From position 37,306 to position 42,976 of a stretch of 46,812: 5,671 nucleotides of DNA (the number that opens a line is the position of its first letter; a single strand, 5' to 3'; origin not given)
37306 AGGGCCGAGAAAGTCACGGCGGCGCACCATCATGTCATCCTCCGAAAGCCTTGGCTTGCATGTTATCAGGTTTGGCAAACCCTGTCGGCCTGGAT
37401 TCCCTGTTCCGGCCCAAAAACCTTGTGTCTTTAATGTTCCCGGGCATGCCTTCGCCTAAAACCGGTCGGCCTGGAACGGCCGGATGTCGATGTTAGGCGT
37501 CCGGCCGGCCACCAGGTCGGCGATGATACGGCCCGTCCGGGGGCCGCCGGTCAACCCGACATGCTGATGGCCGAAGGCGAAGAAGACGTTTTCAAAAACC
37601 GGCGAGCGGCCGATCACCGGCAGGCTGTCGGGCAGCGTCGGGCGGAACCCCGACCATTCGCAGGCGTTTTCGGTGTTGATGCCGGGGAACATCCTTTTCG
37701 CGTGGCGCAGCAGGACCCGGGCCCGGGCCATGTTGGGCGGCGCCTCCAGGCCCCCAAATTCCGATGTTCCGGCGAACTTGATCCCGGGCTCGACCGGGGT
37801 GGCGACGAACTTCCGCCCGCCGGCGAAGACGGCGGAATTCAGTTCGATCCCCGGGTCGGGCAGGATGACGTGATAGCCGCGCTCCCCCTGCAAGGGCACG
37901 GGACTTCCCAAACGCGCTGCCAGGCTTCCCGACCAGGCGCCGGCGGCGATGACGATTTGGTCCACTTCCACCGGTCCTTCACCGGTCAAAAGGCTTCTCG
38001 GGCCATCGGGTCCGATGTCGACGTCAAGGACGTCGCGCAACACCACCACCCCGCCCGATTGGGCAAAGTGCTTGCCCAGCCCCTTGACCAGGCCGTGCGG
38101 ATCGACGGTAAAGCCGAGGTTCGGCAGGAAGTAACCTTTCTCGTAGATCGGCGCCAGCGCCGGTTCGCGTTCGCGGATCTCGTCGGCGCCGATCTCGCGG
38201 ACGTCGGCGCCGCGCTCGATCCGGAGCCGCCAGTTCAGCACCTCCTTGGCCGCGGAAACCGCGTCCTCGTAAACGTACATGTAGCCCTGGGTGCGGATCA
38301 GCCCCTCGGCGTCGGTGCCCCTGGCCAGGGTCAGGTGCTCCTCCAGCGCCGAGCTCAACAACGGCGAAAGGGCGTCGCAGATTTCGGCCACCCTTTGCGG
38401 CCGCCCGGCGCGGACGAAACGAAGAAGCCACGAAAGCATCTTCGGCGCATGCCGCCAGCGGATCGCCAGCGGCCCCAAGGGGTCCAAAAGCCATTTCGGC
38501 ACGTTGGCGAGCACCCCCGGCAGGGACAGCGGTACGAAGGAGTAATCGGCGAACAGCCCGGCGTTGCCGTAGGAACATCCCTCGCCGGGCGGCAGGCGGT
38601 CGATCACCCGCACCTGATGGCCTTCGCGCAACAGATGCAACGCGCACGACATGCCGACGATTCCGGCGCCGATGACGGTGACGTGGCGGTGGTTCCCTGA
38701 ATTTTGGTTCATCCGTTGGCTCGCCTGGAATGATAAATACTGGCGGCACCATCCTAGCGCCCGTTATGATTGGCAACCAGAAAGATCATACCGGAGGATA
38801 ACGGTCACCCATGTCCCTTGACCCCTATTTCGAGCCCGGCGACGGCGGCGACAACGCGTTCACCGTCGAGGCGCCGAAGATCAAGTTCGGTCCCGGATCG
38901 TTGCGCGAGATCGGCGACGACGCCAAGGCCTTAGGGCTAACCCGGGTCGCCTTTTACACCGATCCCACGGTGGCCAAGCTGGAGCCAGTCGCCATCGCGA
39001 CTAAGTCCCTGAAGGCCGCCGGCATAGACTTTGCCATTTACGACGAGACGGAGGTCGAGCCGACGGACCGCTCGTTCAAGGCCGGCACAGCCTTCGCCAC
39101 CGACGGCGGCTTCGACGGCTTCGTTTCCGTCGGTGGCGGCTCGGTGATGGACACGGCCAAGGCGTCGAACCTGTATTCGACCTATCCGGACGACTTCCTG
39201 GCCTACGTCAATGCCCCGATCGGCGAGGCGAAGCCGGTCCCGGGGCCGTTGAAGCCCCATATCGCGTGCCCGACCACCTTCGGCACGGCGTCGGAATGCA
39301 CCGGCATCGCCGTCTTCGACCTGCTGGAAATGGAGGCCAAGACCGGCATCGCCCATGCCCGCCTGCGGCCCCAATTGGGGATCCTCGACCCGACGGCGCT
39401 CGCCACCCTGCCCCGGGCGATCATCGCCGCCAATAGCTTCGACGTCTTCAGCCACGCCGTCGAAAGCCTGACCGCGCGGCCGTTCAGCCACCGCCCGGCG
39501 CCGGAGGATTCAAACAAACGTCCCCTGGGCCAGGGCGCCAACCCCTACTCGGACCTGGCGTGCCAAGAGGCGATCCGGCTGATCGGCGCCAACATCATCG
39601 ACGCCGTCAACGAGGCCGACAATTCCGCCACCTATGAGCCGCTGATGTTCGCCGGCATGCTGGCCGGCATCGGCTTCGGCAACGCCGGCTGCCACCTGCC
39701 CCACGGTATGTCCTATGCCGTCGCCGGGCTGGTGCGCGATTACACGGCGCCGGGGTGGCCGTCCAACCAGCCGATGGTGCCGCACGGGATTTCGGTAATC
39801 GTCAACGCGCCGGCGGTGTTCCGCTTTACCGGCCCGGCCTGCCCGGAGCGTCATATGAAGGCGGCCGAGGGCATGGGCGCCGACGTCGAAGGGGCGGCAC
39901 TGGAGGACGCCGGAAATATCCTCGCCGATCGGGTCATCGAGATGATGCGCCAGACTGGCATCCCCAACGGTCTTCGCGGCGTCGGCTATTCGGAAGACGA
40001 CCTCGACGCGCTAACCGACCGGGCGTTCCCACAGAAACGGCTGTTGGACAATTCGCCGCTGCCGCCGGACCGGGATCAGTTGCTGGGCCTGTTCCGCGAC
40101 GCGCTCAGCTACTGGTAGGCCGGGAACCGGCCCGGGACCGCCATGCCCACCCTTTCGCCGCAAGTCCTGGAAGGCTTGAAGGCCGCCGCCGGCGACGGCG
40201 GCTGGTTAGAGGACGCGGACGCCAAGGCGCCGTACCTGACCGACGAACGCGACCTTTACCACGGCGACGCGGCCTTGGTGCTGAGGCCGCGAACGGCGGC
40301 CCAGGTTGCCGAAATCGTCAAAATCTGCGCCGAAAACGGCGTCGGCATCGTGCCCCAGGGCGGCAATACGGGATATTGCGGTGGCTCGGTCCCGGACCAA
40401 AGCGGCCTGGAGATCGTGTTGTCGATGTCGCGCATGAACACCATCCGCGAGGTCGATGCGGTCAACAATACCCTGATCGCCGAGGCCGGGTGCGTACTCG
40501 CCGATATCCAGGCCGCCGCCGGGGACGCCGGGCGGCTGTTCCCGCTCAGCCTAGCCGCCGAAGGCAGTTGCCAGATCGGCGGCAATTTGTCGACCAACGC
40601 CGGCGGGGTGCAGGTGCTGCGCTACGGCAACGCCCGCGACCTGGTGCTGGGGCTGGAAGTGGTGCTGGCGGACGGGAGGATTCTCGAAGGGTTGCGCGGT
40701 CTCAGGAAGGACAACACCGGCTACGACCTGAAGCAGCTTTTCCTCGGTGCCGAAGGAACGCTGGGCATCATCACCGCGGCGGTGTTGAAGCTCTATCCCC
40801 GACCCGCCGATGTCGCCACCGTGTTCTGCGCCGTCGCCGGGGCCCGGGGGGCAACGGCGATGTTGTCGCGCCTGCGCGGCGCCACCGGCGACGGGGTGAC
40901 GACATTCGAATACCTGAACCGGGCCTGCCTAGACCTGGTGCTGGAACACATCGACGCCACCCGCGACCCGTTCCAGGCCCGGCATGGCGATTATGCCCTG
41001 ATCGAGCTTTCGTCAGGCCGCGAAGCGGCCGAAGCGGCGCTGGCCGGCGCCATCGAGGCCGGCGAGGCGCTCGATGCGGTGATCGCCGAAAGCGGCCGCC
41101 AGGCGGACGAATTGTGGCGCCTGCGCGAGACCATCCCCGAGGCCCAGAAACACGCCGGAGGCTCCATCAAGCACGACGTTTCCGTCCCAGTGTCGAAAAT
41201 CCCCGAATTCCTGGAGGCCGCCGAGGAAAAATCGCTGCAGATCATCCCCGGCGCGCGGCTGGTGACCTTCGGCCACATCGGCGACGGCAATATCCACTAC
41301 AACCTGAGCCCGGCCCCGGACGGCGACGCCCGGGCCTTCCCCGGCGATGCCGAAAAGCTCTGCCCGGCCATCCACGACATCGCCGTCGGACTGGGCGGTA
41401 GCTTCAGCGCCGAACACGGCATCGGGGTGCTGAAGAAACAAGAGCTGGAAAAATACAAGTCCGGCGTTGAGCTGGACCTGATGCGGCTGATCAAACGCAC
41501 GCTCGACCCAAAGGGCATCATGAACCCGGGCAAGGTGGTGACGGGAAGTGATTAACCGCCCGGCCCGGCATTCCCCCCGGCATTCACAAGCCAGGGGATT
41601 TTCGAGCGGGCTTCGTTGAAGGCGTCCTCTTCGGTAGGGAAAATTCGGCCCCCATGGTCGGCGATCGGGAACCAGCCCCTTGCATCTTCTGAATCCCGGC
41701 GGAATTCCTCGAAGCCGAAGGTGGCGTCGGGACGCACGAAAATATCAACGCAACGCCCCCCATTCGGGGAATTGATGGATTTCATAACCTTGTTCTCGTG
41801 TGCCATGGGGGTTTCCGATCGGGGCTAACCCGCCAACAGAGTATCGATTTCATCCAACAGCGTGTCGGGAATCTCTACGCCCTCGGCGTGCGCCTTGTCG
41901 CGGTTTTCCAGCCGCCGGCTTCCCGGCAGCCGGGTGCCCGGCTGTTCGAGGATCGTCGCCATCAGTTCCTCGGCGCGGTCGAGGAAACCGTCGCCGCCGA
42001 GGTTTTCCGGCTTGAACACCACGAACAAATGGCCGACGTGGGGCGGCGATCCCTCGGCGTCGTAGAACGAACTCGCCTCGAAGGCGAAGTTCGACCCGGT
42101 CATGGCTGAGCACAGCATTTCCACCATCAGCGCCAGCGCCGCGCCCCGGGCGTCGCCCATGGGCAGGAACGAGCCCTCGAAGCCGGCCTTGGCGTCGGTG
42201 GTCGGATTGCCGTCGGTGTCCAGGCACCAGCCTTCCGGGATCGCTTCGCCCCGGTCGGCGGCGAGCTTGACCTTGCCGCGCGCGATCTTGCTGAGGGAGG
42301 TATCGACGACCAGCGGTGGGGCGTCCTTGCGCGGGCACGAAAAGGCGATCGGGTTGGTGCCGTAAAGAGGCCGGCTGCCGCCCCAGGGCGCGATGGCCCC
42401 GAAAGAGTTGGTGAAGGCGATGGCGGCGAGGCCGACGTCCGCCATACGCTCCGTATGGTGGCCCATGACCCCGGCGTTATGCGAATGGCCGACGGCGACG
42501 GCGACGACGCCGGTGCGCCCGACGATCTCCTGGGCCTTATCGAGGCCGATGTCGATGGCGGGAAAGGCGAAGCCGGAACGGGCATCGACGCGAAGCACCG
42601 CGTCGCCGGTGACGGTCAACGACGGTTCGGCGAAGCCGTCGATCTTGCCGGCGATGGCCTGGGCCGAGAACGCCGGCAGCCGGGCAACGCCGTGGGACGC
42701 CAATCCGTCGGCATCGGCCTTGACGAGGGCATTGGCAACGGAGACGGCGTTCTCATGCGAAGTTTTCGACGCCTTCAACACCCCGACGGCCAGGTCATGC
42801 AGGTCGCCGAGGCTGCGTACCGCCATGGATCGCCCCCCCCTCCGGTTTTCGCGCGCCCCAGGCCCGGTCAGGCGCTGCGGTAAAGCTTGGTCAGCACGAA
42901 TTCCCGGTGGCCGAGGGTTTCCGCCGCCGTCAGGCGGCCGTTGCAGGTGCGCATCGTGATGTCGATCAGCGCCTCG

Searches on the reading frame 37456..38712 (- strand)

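Call 46: search_protein_families(library=pfam, proteins=[window:37456-38712:-], max_evalue=0.0001)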
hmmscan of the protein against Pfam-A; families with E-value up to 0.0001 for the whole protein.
window:37456-38712:- (418 aa): 3 families
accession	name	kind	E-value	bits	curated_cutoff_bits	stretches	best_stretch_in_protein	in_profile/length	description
PF01266.30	DAO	-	1.1e-62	213.1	27.9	1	11-400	2-353/353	FAD dependent oxidoreductase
PF07992.20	Pyr_redox_2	-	1.3e-05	25.3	26.1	0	10-41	144-175/291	Pyridine nucleotide-disulphide oxidoreductase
PF13450.12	NAD_binding_8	-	6.2e-05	23.6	21.9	0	13-40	1-28/68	NAD(P)-binding Rossmann-like domain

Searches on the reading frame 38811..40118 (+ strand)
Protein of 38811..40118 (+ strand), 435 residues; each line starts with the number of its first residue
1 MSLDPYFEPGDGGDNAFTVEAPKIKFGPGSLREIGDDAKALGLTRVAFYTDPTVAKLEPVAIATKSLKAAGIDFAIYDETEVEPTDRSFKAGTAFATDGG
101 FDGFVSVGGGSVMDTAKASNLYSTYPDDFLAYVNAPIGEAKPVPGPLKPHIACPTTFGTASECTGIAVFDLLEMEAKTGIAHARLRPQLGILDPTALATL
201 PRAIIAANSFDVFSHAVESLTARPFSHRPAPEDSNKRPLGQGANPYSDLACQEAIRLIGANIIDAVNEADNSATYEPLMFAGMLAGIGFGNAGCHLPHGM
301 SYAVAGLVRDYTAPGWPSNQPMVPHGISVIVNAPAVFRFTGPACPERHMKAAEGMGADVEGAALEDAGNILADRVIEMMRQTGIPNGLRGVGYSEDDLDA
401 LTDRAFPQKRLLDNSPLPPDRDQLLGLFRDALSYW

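Call 46: search_protein_families(library=pfam, proteins=[window:38811-40118:+], max_evalue=0.0001)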
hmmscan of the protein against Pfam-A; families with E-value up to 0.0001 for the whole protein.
window:38811-40118:+ (435 aa): 3 families
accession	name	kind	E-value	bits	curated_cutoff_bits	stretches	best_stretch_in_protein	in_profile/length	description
PF00465.25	Fe-ADH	-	2.9e-40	138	31.3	1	22-194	2-168/168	Iron-containing alcohol dehydrogenase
PF25137.1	ADH_Fe_C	-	6.7e-28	98.1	27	1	242-431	20-193/194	Fe-containing alcohol dehydrogenase family, C-terminal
PF13685.12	Fe-ADH_2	-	9.9e-07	29.3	28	1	26-118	2-92/149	Iron-containing alcohol dehydrogenase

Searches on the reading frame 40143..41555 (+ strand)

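Call 46: search_protein_families(library=pfam, proteins=[window:40143-41555:+], max_evalue=0.0001)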
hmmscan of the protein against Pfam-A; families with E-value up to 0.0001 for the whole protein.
window:40143-41555:+ (470 aa): 2 families
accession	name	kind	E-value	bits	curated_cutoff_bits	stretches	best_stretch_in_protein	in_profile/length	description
PF02913.24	FAD-oxidase_C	-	1.1e-49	169.8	21.2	1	221-465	2-248/248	FAD linked oxidases, C-terminal domain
PF01565.28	FAD_binding_4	-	3.4e-36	124.4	26.4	1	44-182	2-137/139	FAD binding domain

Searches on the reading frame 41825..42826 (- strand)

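Call 46: search_protein_families(library=pfam, proteins=[window:41825-42826:-], max_evalue=0.0001)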
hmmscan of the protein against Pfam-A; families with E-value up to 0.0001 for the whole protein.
window:41825-42826:- (333 aa): 1 family
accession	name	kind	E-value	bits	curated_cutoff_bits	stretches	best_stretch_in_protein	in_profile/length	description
PF02615.19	Ldh_2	-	4.9e-95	318.9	38.8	1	8-327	5-332/333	Malate/L-lactate dehydrogenase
